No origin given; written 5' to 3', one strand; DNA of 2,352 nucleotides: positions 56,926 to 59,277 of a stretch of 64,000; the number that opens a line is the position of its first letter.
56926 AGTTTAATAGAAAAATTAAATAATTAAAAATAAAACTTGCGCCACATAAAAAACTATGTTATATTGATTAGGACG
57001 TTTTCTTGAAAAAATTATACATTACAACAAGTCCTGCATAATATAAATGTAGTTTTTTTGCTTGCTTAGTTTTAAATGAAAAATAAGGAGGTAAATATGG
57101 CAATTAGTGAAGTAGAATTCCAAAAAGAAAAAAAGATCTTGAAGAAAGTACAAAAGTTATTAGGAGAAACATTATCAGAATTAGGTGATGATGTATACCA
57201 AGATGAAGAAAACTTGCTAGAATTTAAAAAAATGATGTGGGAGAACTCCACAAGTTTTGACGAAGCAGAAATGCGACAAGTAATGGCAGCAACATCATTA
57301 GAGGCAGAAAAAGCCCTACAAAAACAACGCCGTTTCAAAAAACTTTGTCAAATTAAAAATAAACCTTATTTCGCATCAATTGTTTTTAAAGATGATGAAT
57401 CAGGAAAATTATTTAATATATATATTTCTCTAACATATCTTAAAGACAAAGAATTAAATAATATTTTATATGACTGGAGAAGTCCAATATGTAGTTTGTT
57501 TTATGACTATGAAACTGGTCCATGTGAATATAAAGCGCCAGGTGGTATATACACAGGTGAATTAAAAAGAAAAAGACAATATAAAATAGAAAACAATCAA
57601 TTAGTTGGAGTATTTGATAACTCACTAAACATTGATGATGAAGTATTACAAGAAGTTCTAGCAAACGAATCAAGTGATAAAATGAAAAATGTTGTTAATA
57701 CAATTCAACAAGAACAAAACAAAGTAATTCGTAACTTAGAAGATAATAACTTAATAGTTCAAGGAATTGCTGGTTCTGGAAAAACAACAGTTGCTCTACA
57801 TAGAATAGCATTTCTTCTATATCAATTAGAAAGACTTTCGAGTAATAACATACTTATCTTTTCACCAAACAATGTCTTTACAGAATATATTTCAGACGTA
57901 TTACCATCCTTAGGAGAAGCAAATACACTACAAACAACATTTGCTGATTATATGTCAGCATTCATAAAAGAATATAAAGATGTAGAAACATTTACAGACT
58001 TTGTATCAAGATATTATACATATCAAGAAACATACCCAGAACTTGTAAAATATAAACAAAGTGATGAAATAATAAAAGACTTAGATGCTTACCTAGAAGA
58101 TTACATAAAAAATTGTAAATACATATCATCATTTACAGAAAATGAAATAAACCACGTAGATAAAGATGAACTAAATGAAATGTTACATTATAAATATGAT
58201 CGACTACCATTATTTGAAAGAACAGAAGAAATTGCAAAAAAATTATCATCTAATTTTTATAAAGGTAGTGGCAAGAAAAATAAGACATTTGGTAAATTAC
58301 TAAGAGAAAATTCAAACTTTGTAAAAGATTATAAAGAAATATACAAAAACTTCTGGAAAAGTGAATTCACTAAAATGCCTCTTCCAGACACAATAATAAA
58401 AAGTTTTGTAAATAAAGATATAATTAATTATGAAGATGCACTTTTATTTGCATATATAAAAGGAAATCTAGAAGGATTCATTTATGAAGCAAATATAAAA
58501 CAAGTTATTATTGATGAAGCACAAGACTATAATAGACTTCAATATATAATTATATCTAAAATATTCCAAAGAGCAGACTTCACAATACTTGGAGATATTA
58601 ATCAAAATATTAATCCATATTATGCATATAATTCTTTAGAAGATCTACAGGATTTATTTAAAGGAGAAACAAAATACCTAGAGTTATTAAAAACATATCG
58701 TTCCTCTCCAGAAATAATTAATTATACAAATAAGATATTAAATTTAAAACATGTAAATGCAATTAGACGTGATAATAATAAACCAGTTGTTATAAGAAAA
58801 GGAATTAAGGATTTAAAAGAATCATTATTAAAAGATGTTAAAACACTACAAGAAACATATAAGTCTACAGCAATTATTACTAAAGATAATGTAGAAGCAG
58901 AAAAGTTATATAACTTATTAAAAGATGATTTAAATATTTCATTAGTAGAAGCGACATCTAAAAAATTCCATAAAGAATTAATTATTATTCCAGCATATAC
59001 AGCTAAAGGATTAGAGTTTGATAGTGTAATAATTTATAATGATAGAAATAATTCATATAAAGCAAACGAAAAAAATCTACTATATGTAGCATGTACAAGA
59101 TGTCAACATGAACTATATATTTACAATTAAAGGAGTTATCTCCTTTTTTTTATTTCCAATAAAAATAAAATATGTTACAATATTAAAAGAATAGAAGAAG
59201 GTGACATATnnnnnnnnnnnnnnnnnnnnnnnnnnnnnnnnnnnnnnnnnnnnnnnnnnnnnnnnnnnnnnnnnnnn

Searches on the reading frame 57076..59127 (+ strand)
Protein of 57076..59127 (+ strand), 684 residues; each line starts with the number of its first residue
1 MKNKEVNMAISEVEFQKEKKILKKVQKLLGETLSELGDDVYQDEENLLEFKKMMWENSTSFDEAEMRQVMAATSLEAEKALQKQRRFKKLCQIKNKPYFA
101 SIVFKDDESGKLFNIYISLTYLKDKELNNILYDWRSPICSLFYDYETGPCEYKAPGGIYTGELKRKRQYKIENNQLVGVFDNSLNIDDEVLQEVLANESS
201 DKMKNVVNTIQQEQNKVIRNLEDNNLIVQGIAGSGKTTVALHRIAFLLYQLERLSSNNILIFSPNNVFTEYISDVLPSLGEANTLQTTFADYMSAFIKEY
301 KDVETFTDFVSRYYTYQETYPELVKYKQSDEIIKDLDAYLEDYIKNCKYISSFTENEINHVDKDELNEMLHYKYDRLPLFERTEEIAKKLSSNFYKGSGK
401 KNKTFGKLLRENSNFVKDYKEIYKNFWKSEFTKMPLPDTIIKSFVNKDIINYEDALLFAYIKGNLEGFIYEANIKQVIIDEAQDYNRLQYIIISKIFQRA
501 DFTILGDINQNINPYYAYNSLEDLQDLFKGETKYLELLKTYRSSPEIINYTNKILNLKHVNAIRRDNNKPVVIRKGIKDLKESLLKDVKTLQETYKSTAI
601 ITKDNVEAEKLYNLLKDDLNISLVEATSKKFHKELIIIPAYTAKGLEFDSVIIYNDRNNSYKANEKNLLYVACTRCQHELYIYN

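Call 84: search_protein_families(library=pfam, proteins=[window:57076-59127:+], max_evalue=0.1)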
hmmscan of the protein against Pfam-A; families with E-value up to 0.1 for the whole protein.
window:57076-59127:+ (684 aa): 11 families
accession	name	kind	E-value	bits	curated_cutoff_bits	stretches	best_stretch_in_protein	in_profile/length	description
PF00580.27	UvrD-helicase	-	1.2e-14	55.2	23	1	211-512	2-252/271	UvrD/REP helicase N-terminal domain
PF13245.12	AAA_19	-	5.2e-11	43.3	25.1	1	216-512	3-130/134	AAA domain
PF01443.25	Viral_helicase1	-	1.4e-09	38.6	21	1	619-684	163-228/228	Viral superfamily 1 RNA helicase core domain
PF13361.12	UvrD_C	-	6.6e-09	36.1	25.6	2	623-682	273-345/350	UvrD-like helicase C-terminal domain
PF13538.12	UvrD_C_2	-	1.2e-07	31.9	27.4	1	641-683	8-52/52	UvrD-like helicase C-terminal domain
PF02562.22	PhoH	-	1e-06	28.8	27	1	476-532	122-179/205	PhoH-like protein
PF00270.35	DEAD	-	5.6e-05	23.4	26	1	213-285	3-74/167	DEAD/DEAH box helicase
PF09848.15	SLFN-g3_helicase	-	9.6e-05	22.3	24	1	226-301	4-74/354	Schlafen group 3, DNA/RNA helicase domain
PF12631.12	MnmE_helical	-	0.0052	17.4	40.1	0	184-342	50-97/211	MnmE helical domain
PF13604.12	AAA_30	-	0.0067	16.6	27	1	211-239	3-34/191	AAA domain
PF25199.1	nSTAND_NTPase5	-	0.015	15.5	34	1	205-267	23-81/145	Novel STAND NTPase 5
